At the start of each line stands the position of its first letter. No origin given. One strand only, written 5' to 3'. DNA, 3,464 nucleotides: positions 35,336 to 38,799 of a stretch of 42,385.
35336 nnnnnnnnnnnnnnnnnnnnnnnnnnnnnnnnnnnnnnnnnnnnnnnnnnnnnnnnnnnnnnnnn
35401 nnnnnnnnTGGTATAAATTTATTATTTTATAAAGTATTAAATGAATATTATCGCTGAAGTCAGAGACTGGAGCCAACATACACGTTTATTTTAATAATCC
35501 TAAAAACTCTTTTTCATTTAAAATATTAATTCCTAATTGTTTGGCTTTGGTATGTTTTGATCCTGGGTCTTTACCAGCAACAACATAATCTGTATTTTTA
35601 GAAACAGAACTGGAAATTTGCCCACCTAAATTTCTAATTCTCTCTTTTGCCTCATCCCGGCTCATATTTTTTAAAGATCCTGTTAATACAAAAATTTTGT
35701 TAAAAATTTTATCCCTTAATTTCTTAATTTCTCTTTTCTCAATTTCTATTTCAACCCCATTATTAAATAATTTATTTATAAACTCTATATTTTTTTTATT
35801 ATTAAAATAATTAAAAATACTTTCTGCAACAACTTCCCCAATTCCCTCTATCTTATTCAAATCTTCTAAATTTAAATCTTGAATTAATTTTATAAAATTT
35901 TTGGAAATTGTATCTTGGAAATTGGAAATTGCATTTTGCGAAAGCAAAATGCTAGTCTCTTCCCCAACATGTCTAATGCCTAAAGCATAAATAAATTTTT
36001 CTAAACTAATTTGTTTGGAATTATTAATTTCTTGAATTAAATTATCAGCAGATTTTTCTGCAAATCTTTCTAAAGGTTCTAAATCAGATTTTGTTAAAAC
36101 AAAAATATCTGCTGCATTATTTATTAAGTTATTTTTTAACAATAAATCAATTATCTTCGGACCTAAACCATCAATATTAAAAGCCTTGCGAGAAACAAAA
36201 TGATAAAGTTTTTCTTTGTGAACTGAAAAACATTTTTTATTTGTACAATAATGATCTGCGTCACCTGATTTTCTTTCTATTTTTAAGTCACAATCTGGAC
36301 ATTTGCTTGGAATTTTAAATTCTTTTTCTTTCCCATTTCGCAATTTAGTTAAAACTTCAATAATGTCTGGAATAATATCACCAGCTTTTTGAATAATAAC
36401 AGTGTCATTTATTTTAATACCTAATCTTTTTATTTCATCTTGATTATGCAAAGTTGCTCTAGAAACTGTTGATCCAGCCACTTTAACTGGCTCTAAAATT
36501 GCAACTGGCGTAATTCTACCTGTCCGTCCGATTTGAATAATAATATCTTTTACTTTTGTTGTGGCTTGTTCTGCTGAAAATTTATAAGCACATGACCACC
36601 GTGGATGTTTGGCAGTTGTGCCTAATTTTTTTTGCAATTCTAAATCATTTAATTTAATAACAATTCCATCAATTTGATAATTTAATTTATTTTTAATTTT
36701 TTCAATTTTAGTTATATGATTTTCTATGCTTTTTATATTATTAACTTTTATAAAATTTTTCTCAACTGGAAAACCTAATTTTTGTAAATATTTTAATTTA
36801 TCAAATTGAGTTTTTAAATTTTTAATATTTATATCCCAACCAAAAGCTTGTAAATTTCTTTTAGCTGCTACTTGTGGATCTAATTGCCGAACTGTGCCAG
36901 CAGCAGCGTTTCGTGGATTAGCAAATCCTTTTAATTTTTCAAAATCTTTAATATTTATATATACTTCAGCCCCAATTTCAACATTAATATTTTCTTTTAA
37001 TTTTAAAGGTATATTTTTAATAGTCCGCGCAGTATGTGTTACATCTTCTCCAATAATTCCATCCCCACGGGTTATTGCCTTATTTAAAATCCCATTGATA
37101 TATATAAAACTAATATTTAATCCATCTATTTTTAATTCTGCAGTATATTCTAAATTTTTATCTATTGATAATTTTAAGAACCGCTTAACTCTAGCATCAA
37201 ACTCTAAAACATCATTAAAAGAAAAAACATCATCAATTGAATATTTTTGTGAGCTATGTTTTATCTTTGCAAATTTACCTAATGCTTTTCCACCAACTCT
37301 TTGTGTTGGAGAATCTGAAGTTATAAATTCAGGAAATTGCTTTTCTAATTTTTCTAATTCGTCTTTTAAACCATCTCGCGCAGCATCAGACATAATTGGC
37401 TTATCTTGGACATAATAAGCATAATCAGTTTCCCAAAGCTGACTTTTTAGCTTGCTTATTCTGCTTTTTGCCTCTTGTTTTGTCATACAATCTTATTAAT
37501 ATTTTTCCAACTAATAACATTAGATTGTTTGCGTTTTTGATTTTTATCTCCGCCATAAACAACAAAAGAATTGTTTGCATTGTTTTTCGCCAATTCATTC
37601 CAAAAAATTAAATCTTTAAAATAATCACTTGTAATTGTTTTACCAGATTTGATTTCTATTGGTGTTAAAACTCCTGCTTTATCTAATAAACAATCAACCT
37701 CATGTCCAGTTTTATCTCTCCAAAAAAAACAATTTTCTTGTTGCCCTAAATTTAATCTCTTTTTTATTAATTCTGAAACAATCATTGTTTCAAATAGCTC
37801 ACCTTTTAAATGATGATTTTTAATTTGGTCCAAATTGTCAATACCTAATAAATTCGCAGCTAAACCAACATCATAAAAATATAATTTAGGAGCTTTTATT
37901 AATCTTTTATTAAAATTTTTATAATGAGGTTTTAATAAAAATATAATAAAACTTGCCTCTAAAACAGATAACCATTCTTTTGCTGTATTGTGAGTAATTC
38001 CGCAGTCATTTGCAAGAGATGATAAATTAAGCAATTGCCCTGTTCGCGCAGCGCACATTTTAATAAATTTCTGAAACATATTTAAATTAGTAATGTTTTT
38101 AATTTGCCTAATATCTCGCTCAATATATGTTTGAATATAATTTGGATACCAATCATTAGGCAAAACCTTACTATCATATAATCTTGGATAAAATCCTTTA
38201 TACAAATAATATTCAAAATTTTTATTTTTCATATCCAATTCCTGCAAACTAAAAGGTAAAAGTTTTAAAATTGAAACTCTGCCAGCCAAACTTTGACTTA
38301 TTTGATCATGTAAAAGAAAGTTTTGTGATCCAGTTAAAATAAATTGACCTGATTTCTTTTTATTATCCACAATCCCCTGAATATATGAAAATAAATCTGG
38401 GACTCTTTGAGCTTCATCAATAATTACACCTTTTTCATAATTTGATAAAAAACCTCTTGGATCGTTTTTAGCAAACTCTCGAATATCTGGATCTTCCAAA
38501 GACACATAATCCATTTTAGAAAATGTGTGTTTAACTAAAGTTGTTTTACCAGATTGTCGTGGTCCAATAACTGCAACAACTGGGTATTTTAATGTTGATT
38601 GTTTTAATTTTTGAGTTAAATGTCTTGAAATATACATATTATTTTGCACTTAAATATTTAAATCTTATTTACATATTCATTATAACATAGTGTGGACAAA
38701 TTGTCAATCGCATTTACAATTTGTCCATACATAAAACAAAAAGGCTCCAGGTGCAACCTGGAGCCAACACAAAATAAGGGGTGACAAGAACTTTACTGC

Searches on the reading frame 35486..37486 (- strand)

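Call 21: search_protein_families(library=pfam, proteins=[window:35486-37486:-], max_evalue=0.001)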
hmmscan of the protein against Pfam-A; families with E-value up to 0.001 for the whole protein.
window:35486-37486:- (666 aa): 9 families
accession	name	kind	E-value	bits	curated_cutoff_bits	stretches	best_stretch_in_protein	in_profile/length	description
PF01653.23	DNA_ligase_aden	-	3.2e-76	256.6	27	1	71-306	3-253/253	NAD-dependent DNA ligase adenylation domain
PF03120.22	DNA_ligase_OB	-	2.6e-34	117.3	32.9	1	309-386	1-78/79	NAD-dependent DNA ligase OB-fold domain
PF00533.33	BRCT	-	5.7e-16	59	21.3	1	596-663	8-76/78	BRCA1 C Terminus (BRCT) domain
PF12826.13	HHH_2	-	5.6e-14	52.5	27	1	497-570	1-64/64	Helix-hairpin-helix motif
PF03119.21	DNA_ligase_ZBD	-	2.6e-07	30.8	25.8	1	395-419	1-25/27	NAD-dependent DNA ligase C4 zinc finger domain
PF22745.1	Nlig-Ia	-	1.6e-06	29.1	27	1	7-56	3-52/92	DNA ligase-like, N-terminal NAD+-binding domain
PF14520.12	HHH_5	-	1.8e-06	28.7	27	0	437-488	6-56/57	Helix-hairpin-helix domain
PF12738.14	PTCB-BRCT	-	7.4e-06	26.3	22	1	604-657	7-60/63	twin BRCT domain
PF00633.29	HHH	-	0.00051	20.2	24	0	539-560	9-30/30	Helix-hairpin-helix motif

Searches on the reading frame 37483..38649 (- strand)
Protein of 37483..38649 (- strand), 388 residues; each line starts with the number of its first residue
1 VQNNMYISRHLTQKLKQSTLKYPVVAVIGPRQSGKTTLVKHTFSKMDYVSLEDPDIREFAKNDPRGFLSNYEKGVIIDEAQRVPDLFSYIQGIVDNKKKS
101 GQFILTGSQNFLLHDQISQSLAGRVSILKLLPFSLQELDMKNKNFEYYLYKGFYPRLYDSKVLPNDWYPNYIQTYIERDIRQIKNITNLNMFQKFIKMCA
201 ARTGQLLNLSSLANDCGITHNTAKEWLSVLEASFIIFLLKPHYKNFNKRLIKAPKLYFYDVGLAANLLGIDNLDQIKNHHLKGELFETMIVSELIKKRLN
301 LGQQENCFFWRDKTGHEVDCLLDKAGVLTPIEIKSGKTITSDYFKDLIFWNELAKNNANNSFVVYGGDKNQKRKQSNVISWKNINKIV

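Call 74: find_encoding_contigs(protein=window:37483-38649:-, flank=10000, max_places=3)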
Protein window:37483-38649:- (388 aa): no gene with exactly this product is on record in the collection.
